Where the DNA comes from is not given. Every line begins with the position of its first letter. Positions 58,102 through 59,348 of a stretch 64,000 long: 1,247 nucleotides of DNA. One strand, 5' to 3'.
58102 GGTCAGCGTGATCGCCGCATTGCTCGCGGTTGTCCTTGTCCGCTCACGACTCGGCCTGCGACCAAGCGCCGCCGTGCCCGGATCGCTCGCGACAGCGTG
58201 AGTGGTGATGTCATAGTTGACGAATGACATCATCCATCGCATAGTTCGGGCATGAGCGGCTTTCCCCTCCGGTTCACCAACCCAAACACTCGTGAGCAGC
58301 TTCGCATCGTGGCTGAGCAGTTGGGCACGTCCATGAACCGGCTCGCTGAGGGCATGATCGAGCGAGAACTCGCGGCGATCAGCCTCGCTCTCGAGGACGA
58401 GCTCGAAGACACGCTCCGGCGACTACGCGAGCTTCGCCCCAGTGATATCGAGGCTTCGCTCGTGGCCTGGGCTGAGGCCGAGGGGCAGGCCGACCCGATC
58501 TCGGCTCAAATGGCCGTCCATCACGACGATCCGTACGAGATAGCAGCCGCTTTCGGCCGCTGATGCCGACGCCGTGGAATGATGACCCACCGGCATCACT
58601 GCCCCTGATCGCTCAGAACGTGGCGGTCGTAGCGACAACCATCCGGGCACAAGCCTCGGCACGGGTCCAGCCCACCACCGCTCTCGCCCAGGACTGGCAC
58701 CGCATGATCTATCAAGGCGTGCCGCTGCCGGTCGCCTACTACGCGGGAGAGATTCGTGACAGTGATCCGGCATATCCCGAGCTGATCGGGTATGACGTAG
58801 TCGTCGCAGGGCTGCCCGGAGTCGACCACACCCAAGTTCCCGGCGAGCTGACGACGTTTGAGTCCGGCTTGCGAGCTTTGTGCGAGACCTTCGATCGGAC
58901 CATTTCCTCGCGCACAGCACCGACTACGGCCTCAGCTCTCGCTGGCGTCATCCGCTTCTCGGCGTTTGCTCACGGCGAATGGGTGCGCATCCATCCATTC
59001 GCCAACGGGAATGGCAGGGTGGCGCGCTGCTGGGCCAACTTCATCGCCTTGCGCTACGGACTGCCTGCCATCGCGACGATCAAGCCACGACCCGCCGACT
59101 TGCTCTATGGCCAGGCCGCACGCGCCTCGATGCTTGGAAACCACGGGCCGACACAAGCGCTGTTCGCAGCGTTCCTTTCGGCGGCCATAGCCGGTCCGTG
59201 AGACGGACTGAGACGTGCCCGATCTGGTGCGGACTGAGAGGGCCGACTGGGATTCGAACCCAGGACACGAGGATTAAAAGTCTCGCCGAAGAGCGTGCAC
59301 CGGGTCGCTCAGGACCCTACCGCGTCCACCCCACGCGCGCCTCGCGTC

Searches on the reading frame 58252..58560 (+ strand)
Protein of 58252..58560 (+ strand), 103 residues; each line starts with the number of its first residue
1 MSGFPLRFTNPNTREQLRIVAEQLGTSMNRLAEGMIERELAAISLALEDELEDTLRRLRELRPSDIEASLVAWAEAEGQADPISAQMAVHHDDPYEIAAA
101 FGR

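Call 3: search_protein_families(library=pfam, proteins=[window:58252-58560:+], max_evalue=1)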
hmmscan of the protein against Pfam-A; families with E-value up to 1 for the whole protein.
window:58252-58560:+ (103 aa): 1 family
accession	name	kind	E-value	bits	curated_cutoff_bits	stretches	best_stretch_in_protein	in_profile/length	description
PF03869.20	Arc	-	0.13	12.5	20.4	1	12-29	14-31/50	Arc-like DNA binding domain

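Call 4: search_protein_families(library=padloc, proteins=[window:58252-58560:+], max_evalue=1)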
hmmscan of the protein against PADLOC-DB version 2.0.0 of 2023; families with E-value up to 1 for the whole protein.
window:58252-58560:+ (103 aa): 0 families

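Call 7: search_protein_families(library=ncbifam, proteins=[window:58252-58560:+], max_evalue=1)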
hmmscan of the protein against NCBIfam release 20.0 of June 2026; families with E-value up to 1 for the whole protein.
window:58252-58560:+ (103 aa): 0 families

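Call 8: search_protein_families(library=phrogs, proteins=[window:58252-58560:+], max_evalue=1)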
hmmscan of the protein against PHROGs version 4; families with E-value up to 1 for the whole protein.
window:58252-58560:+ (103 aa): 3 families
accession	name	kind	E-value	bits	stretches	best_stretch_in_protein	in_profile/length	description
phrog_3180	-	transcription regulation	0.014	16.4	1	15-43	18-46/50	Arc-like repressor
phrog_7538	-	unknown function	0.033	15.2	1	36-78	3-44/146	-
phrog_5333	-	unknown function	0.14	13.4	1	11-45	10-44/64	-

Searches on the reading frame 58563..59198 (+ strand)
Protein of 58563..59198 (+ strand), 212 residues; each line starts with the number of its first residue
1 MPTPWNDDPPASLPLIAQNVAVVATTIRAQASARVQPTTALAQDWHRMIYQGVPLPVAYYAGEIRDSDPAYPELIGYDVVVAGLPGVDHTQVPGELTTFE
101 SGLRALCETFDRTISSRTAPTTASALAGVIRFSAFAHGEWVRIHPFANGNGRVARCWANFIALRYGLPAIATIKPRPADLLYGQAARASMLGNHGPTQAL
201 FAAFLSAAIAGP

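Call 3: search_protein_families(library=pfam, proteins=[window:58563-59198:+], max_evalue=1)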
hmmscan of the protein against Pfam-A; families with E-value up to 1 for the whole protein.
window:58563-59198:+ (212 aa): 1 family
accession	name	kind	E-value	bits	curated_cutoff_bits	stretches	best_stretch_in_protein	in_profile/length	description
PF02661.23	Fic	-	1.2e-09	39.4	24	1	39-161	4-92/93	Fic/DOC family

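Call 4: search_protein_families(library=padloc, proteins=[window:58563-59198:+], max_evalue=1)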
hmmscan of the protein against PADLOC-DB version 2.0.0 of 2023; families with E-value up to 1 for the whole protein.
window:58563-59198:+ (212 aa): 9 families
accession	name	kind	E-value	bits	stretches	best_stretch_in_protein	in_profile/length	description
PDLC04839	PDC-S04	-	1.7e-14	51.9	1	103-205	100-202/205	-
PDLC04838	PDC-S04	-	6.8e-07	27.3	1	134-206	134-203/209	-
PDLC03963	SoFic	-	8.7e-06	23.3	1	37-164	114-214/361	-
PDLC04840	PDC-S04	-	1.1e-05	23.3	1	136-172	148-185/227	-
PDLC04966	PDC-S24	-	0.0001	19.3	1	123-160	298-334/497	-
PDLC04836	PDC-S04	-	0.00011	19.5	1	137-156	162-181/244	-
PDLC04837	PDC-S04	-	0.0043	14.4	1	137-155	158-176/234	-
PDLC04842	PDC-S04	-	0.0054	14.5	1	143-161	111-129/202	-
PDLC04841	PDC-S04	-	0.023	12.3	1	143-162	209-228/292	-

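Call 7: search_protein_families(library=ncbifam, proteins=[window:58563-59198:+], max_evalue=1)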
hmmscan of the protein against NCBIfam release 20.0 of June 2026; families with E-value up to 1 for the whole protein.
window:58563-59198:+ (212 aa): 6 families
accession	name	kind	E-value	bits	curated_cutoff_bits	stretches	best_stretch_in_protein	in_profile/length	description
TIGR02613.1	mob_myst_B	hypoth_equivalog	7.7e-06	25.9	124.4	1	130-164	113-143/186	mobile mystery protein B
NF041381.1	XopAC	subfamily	2.4e-05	23.3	450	1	102-171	351-420/451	XopAC/AvrAC family type III secretion system effector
NF046030.1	ProtAdlyltaseSoFic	equivalog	0.045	12.7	550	1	134-157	183-206/361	protein adenylyltransferase Fic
NF046029.1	ProtAdlyltaseNmFic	equivalog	0.051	13.3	230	1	143-161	96-114/177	protein adenylyltransferase Fic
TIGR01550.1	DOC_P1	subfamily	0.13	12.4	38.65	1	130-166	52-88/122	type II toxin-antitoxin system death-on-curing family toxin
NF007672.0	PRK10347.1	equivalog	0.18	11.5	181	1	134-208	125-196/200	putative adenosine monophosphate-protein transferase Fic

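Call 8: search_protein_families(library=phrogs, proteins=[window:58563-59198:+], max_evalue=1)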
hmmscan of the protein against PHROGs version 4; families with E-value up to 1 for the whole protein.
window:58563-59198:+ (212 aa): 6 families
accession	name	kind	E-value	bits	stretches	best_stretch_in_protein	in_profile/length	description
phrog_5978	-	unknown function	4.5e-09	36.8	1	30-167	105-223/364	-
phrog_11900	-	unknown function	6.7e-05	23.5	1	139-170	152-183/230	-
phrog_23170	-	unknown function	0.00094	19.9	1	133-167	114-148/191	-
phrog_12747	-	unknown function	0.0025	18.4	1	131-167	125-161/211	-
phrog_10690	-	unknown function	0.16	11.9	1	133-165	269-301/346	-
phrog_13548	-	unknown function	0.4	10.6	1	133-160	191-218/379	-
